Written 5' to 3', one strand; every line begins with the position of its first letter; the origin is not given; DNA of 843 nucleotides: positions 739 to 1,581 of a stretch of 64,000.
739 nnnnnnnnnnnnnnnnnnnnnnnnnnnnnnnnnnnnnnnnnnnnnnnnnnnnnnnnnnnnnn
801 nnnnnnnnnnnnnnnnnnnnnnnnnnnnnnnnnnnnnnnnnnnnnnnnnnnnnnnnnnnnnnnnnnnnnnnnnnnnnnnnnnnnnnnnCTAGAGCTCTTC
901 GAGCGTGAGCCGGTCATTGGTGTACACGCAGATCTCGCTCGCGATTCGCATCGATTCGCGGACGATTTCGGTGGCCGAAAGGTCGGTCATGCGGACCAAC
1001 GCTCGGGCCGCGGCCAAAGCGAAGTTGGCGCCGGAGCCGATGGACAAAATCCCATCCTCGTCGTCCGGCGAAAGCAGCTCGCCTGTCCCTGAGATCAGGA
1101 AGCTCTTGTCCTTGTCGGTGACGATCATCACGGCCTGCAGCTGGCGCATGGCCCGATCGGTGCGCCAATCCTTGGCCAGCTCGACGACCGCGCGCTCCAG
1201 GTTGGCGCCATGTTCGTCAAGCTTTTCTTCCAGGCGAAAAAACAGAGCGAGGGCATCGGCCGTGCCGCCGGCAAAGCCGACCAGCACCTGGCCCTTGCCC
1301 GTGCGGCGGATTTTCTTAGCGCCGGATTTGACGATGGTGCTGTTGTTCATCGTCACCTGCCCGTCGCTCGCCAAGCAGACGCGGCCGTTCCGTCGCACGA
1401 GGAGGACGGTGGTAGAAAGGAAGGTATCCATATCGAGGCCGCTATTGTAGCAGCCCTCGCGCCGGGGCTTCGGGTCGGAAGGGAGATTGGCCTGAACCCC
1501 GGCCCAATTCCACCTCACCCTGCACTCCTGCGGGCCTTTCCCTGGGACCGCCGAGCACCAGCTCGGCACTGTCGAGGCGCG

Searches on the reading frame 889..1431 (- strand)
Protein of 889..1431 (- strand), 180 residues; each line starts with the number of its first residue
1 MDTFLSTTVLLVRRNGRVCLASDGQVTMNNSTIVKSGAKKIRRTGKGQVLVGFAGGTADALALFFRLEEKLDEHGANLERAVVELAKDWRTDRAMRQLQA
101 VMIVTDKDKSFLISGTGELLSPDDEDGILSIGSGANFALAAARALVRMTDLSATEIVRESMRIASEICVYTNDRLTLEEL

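Call 42: find_homologous_proteins(query=window:889-1431:-, max_evalue=1e-30)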
Query window:889-1431:- (180 aa): 7980 proteins with E <= 1e-30 among 8000 candidates; the best 120 are listed.
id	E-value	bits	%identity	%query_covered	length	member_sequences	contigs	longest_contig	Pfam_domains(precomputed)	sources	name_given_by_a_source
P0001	2.8e-105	367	98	100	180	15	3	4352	PF00227.32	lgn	-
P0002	3.4e-103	360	95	100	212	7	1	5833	PF00227.32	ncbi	-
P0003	1.6e-98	345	92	100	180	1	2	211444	PF00227.32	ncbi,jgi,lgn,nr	ncbi:MAG TPA: ATP-dependent protease subunit HslV [Thermoanaerobaculia bacterium]|jgi:ATP-dependent 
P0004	2.8e-94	331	87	100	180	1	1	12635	PF00227.32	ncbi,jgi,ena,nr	ncbi:MAG TPA: ATP-dependent protease subunit HslV [Thermoanaerobaculia bacterium]|nr:ATP-dependent p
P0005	8.3e-90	317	83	100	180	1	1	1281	PF00227.32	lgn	-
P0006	1.5e-89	316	83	100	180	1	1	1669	PF00227.32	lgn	-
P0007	1.6e-89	316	83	100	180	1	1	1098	PF00227.32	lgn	-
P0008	2.1e-89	315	83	100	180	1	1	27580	PF00227.32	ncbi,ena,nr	ncbi:MAG TPA: ATP-dependent protease subunit HslV [Thermoanaerobaculia bacterium]|nr:ATP-dependent p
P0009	7.4e-89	314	83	100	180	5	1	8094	PF00227.32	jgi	jgi:ATP-dependent HslUV protease, peptidase subunit HslV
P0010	7.6e-89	313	83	100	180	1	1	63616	PF00227.32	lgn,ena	-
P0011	9.4e-89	313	82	100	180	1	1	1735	PF00227.32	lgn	-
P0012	1.2e-88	313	83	100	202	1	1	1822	PF00227.32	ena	-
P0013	1.2e-88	313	82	100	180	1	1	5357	PF00227.32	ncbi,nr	ncbi:MAG TPA: ATP-dependent protease subunit HslV [Thermoanaerobaculia bacterium]|nr:ATP-dependent p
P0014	3.8e-88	311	81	100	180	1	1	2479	PF00227.32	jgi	jgi:ATP-dependent HslUV protease subunit HslV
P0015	4.2e-88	311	81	100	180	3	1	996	PF00227.32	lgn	-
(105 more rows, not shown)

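Call 43: find_encoding_contigs(protein=P0003, flank=4000, max_places=2)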
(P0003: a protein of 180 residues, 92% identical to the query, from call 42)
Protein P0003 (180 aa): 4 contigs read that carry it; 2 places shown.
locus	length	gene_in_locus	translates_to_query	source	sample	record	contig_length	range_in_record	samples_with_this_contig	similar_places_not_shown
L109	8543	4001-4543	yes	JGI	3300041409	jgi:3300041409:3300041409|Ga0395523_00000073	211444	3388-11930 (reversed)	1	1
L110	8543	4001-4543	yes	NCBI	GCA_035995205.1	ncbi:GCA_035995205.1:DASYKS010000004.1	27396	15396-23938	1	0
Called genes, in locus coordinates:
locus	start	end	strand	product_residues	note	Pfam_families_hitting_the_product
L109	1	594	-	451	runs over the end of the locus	-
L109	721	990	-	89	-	-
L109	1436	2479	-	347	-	PF03781:FGE-sulfatase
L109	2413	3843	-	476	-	PF01565:FAD_binding_4, PF08031:BBE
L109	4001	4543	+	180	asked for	PF00227:Proteasome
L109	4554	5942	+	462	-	PF00004:AAA (weak), PF07728:AAA_5 (faint), PF07724:AAA_2, PF00004:AAA (weak)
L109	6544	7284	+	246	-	PF21910:GH85_C (faint), PF00041:fn3 (faint), PF25833:Fn3_SaeA_3rd (faint)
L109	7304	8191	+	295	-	PF01678:DAP_epimerase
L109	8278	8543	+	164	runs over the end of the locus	-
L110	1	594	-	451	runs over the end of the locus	-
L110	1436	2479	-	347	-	PF03781:FGE-sulfatase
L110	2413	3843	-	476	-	PF01565:FAD_binding_4, PF08031:BBE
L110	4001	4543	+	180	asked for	PF00227:Proteasome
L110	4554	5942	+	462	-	PF00004:AAA (weak), PF07728:AAA_5 (faint), PF07724:AAA_2, PF00004:AAA (weak)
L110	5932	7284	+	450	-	-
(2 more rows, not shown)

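Call 44: find_encoding_contigs(protein=P0004, flank=4000, max_places=2)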
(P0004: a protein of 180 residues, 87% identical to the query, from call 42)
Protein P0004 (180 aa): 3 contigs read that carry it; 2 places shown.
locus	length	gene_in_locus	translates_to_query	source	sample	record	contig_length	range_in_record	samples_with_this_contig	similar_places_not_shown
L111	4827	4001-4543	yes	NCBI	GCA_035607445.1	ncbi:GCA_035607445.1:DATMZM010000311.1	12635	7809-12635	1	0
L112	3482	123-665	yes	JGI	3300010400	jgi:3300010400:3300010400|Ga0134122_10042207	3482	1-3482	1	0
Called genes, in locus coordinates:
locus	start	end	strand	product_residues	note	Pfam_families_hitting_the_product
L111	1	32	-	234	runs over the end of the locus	PF00072:Response_reg, PF00486:Trans_reg_C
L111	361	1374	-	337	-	PF04978:MST (weak), PF12867:DinB_2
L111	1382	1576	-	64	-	PF04014:MazE_antitoxin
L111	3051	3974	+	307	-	PF02899:Phage_int_SAM_1, PF13495:Phage_int_SAM_4 (weak), PF00589:Phage_integrase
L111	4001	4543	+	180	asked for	PF00227:Proteasome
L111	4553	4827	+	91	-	?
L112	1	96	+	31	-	?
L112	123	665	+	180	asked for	PF00227:Proteasome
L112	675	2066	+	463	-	PF00004:AAA (weak), PF07728:AAA_5 (faint), PF07724:AAA_2, PF00004:AAA (weak)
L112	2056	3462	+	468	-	PF00041:fn3 (faint), PF25833:Fn3_SaeA_3rd (faint)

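Call 45: find_encoding_contigs(protein=P0008, flank=4000, max_places=2)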
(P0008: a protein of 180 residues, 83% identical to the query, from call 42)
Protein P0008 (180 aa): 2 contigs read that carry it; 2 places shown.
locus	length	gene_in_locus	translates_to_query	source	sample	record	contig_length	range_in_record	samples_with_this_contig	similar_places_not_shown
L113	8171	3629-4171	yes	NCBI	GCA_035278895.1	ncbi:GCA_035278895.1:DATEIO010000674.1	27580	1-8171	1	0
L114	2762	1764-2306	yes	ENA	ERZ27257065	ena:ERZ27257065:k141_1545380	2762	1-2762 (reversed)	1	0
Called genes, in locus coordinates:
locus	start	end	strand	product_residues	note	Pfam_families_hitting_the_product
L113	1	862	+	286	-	PF01134:GIDA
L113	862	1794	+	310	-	PF02899:Phage_int_SAM_1, PF13102:Phage_int_SAM_5 (weak), PF13495:Phage_int_SAM_4 (weak), PF00589:Phage_integrase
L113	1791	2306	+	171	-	PF10882:bPH_5 (weak)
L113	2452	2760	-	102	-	PF05016:ParE_toxin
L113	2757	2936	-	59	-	-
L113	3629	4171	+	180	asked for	PF00227:Proteasome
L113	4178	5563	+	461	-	PF00004:AAA (weak), PF07728:AAA_5 (faint), PF13401:AAA_22 (faint), PF07724:AAA_2, PF00004:AAA (weak)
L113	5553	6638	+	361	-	PF25833:Fn3_SaeA_3rd (faint), PF00041:fn3 (faint)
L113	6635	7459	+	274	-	PF01678:DAP_epimerase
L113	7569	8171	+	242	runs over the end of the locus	PF13641:Glyco_tranf_2_3, PF00535:Glycos_transf_2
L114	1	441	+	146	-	?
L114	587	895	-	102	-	PF05016:ParE_toxin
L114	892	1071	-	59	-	-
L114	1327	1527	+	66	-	-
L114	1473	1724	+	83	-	-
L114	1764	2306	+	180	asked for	PF00227:Proteasome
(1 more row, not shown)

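Call 46: find_encoding_contigs(protein=P0010, flank=4000, max_places=2)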
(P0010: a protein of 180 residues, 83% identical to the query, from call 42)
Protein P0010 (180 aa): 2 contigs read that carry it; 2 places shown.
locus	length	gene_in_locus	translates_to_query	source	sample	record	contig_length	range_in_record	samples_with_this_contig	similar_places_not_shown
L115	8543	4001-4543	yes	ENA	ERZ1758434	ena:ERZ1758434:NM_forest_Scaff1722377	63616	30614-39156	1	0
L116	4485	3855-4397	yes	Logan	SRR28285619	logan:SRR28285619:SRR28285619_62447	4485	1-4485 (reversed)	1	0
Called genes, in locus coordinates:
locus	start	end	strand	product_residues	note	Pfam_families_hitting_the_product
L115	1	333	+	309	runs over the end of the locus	PF02899:Phage_int_SAM_1, PF13495:Phage_int_SAM_4 (faint), PF00589:Phage_integrase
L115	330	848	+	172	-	PF10882:bPH_5 (weak)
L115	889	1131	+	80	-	PF04255:DUF433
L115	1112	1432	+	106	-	-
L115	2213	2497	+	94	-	-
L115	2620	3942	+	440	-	PF13181:TPR_8 (faint), PF13424:TPR_12 (faint), PF00515:TPR_1 (faint)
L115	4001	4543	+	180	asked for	PF00227:Proteasome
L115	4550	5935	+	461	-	PF00004:AAA (weak), PF07728:AAA_5 (faint), PF07724:AAA_2, PF00004:AAA (weak)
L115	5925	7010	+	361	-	PF00041:fn3 (faint), PF25833:Fn3_SaeA_3rd (weak)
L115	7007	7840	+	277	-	PF01678:DAP_epimerase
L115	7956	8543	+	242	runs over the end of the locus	PF13641:Glyco_tranf_2_3, PF00535:Glycos_transf_2, PF12804:NTP_transf_3 (weak)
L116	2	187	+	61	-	?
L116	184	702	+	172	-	PF10882:bPH_5 (weak)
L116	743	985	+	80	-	PF04255:DUF433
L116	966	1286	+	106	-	-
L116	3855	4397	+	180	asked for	PF00227:Proteasome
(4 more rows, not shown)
